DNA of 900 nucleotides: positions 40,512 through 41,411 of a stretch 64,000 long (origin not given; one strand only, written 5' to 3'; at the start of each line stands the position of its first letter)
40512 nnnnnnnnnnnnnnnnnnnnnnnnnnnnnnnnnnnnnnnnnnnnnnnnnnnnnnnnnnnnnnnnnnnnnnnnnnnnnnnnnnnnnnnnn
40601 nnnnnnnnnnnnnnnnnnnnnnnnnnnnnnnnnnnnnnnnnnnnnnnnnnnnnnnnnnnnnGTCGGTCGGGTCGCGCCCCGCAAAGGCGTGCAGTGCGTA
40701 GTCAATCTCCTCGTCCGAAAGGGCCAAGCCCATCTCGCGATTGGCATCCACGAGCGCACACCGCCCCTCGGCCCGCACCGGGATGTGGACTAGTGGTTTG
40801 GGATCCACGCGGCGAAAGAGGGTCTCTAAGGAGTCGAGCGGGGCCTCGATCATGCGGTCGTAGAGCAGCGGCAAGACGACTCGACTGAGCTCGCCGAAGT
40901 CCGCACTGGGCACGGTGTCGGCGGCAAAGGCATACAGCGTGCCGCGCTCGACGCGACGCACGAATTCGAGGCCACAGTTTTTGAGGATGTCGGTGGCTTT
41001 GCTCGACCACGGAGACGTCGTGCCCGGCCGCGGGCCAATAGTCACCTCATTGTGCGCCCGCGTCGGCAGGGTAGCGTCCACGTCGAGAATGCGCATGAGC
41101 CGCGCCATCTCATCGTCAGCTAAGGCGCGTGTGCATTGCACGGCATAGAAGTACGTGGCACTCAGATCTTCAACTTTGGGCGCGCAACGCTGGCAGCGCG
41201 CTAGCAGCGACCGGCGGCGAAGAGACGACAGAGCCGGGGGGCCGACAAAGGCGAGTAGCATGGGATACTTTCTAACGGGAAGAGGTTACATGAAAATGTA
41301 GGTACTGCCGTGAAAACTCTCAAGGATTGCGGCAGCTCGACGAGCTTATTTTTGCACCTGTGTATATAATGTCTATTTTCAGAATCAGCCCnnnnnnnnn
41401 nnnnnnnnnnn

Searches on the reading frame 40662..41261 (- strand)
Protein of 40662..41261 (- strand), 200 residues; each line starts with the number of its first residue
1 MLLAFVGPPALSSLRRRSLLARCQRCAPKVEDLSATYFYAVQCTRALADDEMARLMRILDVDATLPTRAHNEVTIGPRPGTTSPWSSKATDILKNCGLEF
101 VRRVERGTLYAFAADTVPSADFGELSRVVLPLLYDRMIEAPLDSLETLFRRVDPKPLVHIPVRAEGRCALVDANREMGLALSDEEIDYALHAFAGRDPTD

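Call 70: search_solved_structures(query=window:40662-41261:-, max_evalue=0.001, show_alignments=2)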
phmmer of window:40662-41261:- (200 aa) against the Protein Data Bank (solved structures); distinct sequences matched with E-value up to 0.001: 14.
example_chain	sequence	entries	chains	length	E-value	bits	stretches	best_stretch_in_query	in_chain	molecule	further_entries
7dw7_A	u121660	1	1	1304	4.1e-36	127.5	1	5-200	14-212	Phosphoribosylformylglycinamidine synthase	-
6lym_A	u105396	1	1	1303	4.1e-36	127.5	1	5-200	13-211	Phosphoribosylformylglycinamidine synthase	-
6jt8_A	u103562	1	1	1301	4.1e-36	127.5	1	5-200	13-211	Phosphoribosylformylglycinamidine synthase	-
6jt7_A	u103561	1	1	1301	4.2e-36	127.5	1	5-200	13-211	Phosphoribosylformylglycinamidine synthase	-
4l78_A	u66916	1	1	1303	4.2e-36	127.5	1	5-200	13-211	Phosphoribosylformylglycinamidine synthase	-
1t3t_A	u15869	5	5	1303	4.2e-36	127.5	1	5-200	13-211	Phosphoribosylformylglycinamidine synthase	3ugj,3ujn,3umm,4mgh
4r7g_A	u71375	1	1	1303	4.2e-36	127.5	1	5-200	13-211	Phosphoribosylformylglycinamidine synthase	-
6lyo_A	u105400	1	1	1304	4.2e-36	127.5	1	5-200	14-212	Phosphoribosylformylglycinamidine synthase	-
6jta_A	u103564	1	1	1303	4.2e-36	127.5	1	5-200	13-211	Phosphoribosylformylglycinamidine synthase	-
6lyk_A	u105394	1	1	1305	4.2e-36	127.5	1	5-200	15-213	Phosphoribosylformylglycinamidine synthase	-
4lgy_A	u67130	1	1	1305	4.2e-36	127.5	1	5-200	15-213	Phosphoribosylformylglycinamidine synthase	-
6lyl_A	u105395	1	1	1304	4.2e-36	127.5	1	5-200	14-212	Phosphoribosylformylglycinamidine synthase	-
6jt9_A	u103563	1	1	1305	4.2e-36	127.5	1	5-200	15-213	Phosphoribosylformylglycinamidine synthase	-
9n9w_A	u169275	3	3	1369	3.3e-08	36.5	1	73-193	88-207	Phosphoribosylformylglycinamidine synthase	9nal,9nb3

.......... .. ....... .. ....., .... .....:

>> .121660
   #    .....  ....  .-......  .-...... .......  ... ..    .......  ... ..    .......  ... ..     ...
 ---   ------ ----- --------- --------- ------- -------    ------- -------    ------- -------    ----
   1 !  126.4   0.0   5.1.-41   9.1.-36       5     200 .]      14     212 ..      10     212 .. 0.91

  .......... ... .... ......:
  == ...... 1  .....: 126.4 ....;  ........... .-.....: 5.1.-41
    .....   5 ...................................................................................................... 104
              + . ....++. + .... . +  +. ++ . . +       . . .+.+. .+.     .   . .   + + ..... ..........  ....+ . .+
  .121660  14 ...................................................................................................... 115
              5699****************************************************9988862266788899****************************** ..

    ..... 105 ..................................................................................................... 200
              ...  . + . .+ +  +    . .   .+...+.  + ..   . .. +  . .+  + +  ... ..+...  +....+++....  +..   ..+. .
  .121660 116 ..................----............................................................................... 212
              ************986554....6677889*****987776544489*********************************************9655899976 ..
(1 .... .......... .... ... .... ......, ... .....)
